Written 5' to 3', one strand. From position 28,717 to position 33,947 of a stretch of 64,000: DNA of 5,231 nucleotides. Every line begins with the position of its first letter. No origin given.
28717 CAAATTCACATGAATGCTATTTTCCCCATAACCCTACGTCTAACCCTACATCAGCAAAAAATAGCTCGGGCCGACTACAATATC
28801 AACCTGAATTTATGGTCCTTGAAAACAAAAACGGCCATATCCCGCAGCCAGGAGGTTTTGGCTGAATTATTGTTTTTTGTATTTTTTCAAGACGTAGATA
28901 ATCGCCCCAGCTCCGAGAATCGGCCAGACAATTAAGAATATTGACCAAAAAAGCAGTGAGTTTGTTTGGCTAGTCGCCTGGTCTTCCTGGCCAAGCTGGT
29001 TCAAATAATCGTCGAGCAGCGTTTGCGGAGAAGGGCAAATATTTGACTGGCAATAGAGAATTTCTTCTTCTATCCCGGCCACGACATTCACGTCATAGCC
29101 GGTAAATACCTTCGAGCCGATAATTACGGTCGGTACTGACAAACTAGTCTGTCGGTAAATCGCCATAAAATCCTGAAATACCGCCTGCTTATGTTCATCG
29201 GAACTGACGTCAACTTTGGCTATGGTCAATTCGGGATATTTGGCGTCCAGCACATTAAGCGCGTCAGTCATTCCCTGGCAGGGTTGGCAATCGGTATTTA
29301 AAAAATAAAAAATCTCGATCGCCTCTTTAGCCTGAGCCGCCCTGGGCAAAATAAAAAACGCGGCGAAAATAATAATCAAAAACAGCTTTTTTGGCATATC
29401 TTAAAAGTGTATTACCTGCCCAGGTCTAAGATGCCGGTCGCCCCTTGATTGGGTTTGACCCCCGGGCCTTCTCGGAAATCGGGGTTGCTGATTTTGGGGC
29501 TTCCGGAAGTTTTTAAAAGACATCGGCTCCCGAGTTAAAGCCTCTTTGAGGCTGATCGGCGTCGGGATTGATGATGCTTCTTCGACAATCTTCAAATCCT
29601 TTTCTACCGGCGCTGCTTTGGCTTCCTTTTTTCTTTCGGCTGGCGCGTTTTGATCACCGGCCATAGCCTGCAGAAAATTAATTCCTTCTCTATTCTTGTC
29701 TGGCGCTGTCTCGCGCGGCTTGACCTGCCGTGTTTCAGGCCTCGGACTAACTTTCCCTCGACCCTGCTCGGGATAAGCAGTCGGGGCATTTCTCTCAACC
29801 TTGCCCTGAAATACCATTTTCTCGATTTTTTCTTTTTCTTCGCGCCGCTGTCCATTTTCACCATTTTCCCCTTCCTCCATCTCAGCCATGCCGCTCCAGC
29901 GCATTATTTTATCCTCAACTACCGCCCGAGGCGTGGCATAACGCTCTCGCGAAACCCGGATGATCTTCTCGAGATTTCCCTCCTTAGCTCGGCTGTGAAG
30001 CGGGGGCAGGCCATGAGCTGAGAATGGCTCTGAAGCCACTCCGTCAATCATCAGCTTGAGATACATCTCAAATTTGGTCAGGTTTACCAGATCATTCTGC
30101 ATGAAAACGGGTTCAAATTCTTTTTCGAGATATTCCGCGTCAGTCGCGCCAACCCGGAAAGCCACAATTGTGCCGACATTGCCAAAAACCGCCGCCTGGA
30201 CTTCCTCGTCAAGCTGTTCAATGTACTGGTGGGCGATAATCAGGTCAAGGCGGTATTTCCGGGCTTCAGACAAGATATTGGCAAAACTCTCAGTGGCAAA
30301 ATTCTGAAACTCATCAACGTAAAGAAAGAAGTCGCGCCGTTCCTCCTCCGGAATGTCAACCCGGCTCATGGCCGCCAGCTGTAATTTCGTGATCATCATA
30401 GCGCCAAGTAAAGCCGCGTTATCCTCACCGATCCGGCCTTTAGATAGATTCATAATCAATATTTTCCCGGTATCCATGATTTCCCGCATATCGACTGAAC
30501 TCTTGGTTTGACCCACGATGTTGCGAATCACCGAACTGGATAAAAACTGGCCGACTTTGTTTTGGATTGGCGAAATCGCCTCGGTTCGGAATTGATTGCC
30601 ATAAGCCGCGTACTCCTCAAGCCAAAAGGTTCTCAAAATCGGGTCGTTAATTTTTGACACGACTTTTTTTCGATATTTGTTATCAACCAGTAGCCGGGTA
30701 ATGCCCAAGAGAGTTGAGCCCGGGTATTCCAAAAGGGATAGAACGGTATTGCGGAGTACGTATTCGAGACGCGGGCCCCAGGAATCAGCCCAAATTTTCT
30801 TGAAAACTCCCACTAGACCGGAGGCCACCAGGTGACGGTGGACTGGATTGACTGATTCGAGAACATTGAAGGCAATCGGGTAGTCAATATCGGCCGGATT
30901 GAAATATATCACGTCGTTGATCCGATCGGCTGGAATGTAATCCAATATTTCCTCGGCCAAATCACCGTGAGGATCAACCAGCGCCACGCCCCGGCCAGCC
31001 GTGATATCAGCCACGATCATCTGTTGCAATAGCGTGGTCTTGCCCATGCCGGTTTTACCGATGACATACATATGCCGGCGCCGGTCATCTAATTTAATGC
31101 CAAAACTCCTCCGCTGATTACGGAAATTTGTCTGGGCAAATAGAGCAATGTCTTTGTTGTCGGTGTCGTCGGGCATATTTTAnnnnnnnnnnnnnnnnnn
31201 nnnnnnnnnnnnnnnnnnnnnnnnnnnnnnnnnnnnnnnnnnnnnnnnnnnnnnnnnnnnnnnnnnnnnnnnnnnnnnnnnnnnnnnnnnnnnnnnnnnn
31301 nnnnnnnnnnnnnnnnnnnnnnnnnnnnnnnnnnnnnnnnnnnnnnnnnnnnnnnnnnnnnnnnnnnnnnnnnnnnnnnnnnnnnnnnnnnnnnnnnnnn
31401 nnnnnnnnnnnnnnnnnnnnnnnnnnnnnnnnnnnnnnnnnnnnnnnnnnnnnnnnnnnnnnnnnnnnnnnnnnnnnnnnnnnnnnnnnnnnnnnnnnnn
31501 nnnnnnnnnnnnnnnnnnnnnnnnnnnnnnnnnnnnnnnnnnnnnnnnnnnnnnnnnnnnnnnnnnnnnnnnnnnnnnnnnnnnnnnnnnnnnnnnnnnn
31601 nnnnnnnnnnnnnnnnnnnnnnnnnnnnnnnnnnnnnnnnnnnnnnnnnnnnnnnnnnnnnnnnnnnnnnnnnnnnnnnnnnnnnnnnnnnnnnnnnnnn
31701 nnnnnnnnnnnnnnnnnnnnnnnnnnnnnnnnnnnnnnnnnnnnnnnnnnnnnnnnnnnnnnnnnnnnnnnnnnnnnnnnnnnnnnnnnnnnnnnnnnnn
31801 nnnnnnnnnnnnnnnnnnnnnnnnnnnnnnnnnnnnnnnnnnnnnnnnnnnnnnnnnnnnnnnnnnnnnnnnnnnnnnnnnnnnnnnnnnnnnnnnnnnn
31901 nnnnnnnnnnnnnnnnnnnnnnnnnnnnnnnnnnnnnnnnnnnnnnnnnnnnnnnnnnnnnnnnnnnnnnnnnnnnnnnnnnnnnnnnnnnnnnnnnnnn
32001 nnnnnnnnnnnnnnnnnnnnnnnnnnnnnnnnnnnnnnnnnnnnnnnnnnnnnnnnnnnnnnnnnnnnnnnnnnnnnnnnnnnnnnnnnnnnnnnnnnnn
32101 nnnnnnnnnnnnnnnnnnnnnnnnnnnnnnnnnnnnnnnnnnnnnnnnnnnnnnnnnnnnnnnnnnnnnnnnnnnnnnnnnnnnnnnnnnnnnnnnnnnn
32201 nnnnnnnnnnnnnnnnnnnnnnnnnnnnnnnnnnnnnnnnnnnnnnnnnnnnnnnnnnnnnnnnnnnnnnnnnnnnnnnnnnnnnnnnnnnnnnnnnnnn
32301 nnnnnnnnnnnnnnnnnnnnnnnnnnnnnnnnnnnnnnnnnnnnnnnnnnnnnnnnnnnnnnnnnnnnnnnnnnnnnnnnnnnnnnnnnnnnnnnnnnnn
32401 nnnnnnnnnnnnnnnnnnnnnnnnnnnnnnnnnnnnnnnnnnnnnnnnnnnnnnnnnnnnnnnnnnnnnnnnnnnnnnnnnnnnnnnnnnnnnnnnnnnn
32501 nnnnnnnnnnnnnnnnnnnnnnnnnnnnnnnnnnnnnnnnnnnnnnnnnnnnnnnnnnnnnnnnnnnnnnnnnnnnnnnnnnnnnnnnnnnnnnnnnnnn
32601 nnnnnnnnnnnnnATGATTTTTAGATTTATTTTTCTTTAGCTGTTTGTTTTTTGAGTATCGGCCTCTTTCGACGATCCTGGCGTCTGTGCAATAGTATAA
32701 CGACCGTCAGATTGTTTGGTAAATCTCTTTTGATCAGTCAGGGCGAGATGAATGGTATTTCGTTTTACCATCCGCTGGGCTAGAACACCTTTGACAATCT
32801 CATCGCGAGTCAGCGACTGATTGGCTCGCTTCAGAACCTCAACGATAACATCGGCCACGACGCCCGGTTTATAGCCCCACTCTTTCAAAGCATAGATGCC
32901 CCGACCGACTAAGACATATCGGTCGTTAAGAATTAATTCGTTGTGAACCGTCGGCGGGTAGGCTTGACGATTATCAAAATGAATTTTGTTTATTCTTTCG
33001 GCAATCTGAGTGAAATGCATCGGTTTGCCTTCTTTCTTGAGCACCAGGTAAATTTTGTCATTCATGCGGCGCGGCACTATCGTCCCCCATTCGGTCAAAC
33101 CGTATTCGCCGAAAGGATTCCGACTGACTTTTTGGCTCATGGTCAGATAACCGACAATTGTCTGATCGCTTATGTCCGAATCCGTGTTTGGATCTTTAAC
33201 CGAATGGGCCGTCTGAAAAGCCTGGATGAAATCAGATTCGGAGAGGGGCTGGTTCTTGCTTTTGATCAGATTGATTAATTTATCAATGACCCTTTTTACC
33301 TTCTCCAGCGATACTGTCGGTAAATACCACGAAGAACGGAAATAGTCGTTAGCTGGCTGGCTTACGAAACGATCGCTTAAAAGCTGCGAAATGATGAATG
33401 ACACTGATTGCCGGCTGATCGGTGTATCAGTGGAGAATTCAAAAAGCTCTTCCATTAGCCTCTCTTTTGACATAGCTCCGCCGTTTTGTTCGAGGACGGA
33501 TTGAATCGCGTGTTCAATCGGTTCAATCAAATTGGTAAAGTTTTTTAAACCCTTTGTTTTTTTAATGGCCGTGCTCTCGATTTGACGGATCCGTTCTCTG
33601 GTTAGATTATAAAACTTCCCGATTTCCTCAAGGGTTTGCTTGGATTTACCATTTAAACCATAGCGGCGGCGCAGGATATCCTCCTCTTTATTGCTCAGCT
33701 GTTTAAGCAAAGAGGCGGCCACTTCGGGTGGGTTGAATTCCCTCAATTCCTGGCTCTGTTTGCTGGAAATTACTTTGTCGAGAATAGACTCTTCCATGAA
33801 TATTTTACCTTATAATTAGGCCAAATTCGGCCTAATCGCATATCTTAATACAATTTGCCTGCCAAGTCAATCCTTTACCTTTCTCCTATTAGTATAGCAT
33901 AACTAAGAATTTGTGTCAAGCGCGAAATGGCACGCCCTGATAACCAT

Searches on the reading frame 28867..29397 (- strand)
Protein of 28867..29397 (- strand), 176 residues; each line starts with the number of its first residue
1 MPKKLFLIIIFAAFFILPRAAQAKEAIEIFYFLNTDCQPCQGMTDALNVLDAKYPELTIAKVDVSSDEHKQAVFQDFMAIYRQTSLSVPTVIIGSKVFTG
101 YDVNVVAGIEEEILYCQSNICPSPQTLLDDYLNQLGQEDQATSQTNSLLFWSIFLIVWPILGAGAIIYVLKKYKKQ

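Call 12: search_protein_families(library=pfam, proteins=[window:28867-29397:-], max_evalue=0.001)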
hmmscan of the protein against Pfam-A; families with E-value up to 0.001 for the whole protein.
window:28867-29397:- (176 aa): 0 families

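Call 33: search_protein_families(library=ncbifam, proteins=[window:28867-29397:-], max_evalue=0.05)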
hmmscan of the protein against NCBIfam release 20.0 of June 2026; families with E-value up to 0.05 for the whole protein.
window:28867-29397:- (176 aa): 4 families
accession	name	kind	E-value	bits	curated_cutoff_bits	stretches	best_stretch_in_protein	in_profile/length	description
TIGR02196.1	GlrX_YruB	hypoth_equivalog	5e-05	23.7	88.55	1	34-104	7-67/74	glutaredoxin-like protein, YruB-family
TIGR01068.1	thioredoxin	equivalog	0.015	15.4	96.8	1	29-72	18-62/101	thioredoxin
TIGR02740.1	TraF-like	hypoth_equivalog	0.021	14.1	232.25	1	28-78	172-221/276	TraF-like protein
NF002854.0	PRK03147.1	subfamily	0.035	14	170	1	30-104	67-138/176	thiol-disulfide oxidoreductase ResA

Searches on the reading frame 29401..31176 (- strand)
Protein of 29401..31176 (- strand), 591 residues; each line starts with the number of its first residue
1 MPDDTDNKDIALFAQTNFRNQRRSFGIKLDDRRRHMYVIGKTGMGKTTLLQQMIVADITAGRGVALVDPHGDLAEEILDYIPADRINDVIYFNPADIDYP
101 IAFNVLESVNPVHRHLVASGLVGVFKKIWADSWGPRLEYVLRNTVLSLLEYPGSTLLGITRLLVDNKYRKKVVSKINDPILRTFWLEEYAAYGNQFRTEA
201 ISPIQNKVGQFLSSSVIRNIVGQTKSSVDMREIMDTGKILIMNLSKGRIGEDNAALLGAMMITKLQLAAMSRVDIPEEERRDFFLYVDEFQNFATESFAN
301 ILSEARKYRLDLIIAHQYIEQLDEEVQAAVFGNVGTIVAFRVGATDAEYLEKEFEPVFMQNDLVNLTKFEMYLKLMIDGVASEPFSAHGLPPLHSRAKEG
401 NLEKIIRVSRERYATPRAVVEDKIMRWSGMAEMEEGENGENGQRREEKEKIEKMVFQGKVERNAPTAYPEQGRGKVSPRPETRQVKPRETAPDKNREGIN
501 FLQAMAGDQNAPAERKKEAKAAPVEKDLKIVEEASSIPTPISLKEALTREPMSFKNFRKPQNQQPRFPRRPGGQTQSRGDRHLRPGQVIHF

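Call 12: search_protein_families(library=pfam, proteins=[window:29401-31176:-], max_evalue=0.001)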
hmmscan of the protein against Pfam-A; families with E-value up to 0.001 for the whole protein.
window:29401-31176:- (591 aa): 6 families
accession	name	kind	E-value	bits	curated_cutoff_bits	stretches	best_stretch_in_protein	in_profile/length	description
PF10412.15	TrwB_AAD_bind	-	1.2e-10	41.3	20.5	1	30-342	12-310/387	Type IV secretion-system coupling protein DNA-binding domain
PF01935.23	DUF87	-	4.7e-06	27.3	23.2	1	33-246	23-203/220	Helicase HerA, central domain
PF25199.1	nSTAND_NTPase5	-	4.9e-06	26.9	34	1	30-110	38-120/145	Novel STAND NTPase 5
PF12696.13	TraG-D_C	-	1.7e-05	25.2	22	1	285-349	4-71/126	TraM recognition site of TraD and TraG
PF13401.12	AAA_22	-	0.00028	21.7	27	0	32-54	4-26/130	AAA domain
PF02534.20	T4SS-DNA_transf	-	0.00099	18.5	20.1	0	21-110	40-118/468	Type IV secretory system Conjugative DNA transfer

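Call 33: search_protein_families(library=ncbifam, proteins=[window:29401-31176:-], max_evalue=0.05)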
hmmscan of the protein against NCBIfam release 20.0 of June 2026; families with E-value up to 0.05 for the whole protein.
window:29401-31176:- (591 aa): 14 families
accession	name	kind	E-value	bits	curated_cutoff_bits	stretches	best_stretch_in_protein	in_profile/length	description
TIGR03743.1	SXT_TraD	subfamily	1.3e-12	47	366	2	24-73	166-215/636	conjugative transfer system coupling protein TraD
NF045973.1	conju_CD1115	equivalog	8.2e-09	34.8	250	2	225-350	236-368/442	VirD4-like conjugal transfer protein, CD1115 family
NF041447.1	TrbC_conju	equivalog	1.2e-07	30.6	800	1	18-70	114-166/685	F-type conjugative transfer protein TrbC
TIGR03754.1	conj_TOL_TraD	equivalog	3.4e-07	29.2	647.55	1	24-73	171-220/643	type IV conjugative transfer system coupling protein TraD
NF053655.1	CedD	equivalog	1.2e-06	27.5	600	1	9-94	198-281/527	DNA-translocating ATPase CedD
NF045975.1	VirB4_plasma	equivalog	0.0003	18.6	590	1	36-71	518-553/894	Mbov_0397 family ICE element conjugal transfer ATPase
TIGR03922.1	T7SS_EccA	equivalog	0.0026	16.4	466.65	1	12-64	291-341/557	type VII secretion AAA-ATPase EccA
NF041017.1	DNA_import_CedB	equivalog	0.0043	15.7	700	0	33-80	275-323/590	DNA import protein CedB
TIGR02759.1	TraD_Ftype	equivalog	0.0065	15.3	521.35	0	260-342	386-473/566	type IV conjugative transfer system coupling protein TraD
NF033849.1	ser_rich_anae_1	subfamily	0.026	11.8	650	0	198-341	935-1089/1163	serine-rich protein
TIGR00929.1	VirB4_CagE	subfamily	0.032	12.5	643.1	0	35-54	439-458/792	VirB4 family type IV secretion/conjugal transfer ATPase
TIGR03925.1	T7SS_EccC_b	equivalog_domain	0.032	12.5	346.55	0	29-55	72-383/564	type VII secretion protein EccCb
NF000355.4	ribo_prot_ABC_F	equivalog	0.042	12.7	380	1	14-55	323-361/499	ribosomal protection-like ABC-F family protein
TIGR03420.1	DnaA_homol_Hda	equivalog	0.048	13.2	194.8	0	31-70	36-75/226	DnaA regulatory inactivator Hda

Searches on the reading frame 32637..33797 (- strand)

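Call 12: search_protein_families(library=pfam, proteins=[window:32637-33797:-], max_evalue=0.001)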
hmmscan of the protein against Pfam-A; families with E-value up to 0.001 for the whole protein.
window:32637-33797:- (386 aa): 3 families
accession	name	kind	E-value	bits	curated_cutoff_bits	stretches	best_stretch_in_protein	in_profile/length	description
PF04545.22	Sigma70_r4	-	7.8e-13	48.2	24.1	1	30-80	1-47/50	Sigma-70, region 4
PF05066.19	HARE-HTH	-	1.6e-07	32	25.9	0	248-271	6-29/71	HB1, ASXL, restriction endonuclease HTH domain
PF16007.11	DUF4777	-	0.00077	20.1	34.4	0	316-342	7-32/66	Domain of unknown function (DUF4777)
